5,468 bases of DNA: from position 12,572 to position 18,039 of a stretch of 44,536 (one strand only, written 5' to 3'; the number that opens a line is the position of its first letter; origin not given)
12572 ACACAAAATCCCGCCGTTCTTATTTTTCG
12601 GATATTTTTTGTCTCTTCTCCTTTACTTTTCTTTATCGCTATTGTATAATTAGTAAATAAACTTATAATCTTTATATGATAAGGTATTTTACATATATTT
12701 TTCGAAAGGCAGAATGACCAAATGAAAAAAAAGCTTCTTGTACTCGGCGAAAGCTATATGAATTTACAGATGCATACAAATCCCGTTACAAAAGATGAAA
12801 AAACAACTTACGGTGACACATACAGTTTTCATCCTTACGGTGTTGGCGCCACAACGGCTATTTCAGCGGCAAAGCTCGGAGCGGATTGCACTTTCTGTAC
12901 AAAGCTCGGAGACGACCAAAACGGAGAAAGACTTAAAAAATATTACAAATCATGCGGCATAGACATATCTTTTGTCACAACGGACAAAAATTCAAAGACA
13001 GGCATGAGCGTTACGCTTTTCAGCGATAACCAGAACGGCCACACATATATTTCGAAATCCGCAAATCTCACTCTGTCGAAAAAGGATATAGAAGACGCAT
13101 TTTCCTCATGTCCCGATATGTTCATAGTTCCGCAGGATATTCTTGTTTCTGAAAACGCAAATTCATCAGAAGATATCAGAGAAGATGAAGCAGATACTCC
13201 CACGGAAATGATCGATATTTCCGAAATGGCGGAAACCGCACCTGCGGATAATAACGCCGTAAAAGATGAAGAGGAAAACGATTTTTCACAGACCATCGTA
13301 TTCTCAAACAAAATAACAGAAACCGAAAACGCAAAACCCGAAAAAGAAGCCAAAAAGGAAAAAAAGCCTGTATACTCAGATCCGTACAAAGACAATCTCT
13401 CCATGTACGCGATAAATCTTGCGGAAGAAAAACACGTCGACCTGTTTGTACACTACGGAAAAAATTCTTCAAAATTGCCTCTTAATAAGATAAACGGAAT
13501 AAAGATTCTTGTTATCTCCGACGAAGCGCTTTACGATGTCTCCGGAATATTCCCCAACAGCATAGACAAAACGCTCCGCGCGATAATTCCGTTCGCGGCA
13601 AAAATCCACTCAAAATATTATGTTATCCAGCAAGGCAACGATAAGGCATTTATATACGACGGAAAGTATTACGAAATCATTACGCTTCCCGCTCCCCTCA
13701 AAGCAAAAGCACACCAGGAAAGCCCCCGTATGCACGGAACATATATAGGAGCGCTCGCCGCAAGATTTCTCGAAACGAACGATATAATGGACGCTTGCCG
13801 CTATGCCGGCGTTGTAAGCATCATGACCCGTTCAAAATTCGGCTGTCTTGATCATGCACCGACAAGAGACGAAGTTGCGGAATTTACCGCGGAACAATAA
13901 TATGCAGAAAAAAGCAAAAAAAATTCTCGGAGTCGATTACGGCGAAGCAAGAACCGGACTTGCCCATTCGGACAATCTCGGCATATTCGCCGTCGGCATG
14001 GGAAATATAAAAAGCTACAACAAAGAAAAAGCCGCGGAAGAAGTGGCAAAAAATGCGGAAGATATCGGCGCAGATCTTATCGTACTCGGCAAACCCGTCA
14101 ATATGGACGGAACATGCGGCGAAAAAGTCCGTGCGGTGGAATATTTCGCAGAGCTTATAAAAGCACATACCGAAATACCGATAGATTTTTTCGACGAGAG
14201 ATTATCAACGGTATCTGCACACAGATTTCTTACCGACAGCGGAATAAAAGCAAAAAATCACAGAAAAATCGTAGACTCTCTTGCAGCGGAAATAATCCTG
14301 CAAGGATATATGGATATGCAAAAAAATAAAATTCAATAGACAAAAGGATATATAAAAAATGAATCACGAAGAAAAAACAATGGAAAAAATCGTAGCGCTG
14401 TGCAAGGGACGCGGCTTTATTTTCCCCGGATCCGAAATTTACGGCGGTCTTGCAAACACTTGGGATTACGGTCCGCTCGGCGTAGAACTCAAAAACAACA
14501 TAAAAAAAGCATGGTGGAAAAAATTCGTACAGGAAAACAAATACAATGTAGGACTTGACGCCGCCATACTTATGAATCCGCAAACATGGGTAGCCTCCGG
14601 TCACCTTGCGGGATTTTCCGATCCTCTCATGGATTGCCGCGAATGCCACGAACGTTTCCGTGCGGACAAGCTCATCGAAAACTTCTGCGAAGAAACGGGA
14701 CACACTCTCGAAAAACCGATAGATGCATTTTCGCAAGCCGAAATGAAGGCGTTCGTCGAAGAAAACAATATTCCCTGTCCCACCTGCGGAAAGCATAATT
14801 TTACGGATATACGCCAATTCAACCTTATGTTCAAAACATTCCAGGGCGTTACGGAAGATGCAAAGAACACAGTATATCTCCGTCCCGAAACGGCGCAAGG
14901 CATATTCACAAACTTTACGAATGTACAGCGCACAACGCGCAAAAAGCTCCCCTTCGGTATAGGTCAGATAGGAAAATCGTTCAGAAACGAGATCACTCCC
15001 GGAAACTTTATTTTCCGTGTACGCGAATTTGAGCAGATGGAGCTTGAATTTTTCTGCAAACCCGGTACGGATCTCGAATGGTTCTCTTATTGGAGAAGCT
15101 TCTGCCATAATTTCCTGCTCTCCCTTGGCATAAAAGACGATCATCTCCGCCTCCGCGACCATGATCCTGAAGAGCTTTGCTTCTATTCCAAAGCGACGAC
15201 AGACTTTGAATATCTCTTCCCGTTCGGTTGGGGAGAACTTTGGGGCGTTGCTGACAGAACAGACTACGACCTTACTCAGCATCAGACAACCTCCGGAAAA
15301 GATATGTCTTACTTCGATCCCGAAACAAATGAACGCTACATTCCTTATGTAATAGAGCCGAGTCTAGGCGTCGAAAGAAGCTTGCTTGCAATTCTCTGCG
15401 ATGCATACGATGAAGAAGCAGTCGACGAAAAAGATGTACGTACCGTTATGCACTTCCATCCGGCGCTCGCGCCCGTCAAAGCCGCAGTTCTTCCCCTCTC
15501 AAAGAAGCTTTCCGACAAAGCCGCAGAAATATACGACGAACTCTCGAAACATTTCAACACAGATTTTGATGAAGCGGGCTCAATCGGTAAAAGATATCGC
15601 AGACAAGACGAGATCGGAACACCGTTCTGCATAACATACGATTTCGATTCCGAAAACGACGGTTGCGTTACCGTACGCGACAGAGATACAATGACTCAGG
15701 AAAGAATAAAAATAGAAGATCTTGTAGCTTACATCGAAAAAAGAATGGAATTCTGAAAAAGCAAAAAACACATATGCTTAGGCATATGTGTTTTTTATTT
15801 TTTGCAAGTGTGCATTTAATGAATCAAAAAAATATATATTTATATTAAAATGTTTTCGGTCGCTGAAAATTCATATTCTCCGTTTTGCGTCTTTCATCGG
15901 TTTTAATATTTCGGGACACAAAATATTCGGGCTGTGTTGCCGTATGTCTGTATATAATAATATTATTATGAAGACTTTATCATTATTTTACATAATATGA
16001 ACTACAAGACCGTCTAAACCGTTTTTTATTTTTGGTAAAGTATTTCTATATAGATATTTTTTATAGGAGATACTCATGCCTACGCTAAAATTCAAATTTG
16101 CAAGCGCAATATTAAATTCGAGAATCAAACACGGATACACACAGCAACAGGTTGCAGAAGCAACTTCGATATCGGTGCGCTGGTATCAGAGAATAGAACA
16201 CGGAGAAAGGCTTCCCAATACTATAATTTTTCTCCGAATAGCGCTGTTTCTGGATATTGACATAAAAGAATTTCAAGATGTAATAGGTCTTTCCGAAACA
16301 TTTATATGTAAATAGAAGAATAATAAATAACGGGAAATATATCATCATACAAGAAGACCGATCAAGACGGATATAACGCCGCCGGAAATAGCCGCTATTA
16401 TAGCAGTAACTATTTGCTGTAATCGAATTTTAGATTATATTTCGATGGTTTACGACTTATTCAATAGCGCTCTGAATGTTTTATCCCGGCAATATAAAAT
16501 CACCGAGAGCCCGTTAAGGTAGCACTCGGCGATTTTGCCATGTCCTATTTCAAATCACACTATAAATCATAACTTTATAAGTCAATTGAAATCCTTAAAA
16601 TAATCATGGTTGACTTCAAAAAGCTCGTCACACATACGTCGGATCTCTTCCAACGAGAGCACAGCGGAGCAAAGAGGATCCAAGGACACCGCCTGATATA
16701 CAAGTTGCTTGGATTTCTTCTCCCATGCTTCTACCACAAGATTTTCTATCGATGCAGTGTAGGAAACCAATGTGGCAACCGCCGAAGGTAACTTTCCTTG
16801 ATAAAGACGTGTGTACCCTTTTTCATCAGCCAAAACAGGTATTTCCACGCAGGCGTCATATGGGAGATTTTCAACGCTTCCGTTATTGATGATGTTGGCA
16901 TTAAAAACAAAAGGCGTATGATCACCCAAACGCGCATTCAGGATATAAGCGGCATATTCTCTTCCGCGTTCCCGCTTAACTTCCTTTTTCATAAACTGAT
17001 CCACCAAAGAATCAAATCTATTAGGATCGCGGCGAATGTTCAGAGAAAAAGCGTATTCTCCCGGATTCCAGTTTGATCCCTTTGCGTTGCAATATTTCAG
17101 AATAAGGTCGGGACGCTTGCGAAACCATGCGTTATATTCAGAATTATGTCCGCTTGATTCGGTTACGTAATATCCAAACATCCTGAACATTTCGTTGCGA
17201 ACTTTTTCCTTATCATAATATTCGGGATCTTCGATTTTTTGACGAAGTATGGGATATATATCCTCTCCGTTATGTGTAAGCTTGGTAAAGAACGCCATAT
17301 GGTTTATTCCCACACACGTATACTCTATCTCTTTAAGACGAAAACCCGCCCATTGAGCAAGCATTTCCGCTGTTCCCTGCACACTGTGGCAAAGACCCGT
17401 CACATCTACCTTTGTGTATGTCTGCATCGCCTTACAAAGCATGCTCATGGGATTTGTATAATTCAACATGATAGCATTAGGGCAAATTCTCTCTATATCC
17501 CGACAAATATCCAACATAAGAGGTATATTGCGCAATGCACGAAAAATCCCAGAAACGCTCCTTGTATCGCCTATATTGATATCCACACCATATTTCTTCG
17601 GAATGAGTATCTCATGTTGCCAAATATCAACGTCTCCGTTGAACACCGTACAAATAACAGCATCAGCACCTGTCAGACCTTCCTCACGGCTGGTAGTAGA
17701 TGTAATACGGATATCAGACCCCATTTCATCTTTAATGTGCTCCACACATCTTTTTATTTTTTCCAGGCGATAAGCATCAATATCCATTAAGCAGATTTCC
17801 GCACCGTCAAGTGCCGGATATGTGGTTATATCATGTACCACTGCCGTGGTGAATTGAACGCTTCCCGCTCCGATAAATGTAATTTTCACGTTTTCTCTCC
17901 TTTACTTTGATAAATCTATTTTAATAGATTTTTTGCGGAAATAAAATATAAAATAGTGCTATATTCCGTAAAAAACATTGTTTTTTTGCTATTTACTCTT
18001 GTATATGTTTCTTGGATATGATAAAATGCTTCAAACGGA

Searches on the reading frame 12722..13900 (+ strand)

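Call 23: search_protein_families(library=pfam, proteins=[window:12722-13900:+], max_evalue=0.001)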
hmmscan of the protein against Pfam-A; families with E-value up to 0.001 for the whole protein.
window:12722-13900:+ (392 aa): 1 family
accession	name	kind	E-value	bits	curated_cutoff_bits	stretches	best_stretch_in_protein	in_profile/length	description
PF00294.29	PfkB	-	6.5e-21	75.4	25.8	1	3-124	2-121/302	pfkB family carbohydrate kinase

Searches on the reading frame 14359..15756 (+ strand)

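Call 23: search_protein_families(library=pfam, proteins=[window:14359-15756:+], max_evalue=0.001)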
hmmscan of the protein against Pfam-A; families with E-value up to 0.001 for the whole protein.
window:14359-15756:+ (465 aa): 2 families
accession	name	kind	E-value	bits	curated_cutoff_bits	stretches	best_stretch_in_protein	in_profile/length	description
PF03129.25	HGTP_anticodon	-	7.6e-23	80.9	21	1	374-461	1-93/94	Anticodon binding domain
PF00587.30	tRNA-synt_2b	-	5e-14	53.2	29.3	1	166-346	5-176/179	tRNA synthetase class II core domain (G, H, P, S and T)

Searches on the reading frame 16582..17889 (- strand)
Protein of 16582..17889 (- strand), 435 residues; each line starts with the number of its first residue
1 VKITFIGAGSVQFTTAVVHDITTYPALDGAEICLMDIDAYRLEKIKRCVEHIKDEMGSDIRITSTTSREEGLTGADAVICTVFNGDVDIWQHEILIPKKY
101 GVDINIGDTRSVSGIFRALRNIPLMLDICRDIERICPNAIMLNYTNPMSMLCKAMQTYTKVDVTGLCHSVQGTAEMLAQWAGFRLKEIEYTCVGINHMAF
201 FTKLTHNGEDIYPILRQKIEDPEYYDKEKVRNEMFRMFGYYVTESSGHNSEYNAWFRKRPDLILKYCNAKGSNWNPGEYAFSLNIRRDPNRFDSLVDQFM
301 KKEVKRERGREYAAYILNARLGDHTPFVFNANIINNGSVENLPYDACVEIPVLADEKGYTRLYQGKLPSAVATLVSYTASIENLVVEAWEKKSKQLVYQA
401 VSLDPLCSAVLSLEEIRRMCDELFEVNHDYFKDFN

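Call 23: search_protein_families(library=pfam, proteins=[window:16582-17889:-], max_evalue=0.001)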
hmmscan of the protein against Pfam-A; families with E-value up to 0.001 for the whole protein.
window:16582-17889:- (435 aa): 3 families
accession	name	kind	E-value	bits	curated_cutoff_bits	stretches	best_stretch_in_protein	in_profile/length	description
PF02056.22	Glyco_hydro_4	-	8.2e-53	179.1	23.2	1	2-180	1-180/183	Family 4 glycosyl hydrolase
PF11975.13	Glyco_hydro_4C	-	1.7e-46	159.3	24.1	1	192-406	1-210/211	Family 4 glycosyl hydrolase C-terminal domain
PF00056.29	Ldh_1_N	-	0.00021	21.8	27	0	120-161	93-134/141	lactate/malate dehydrogenase, NAD binding domain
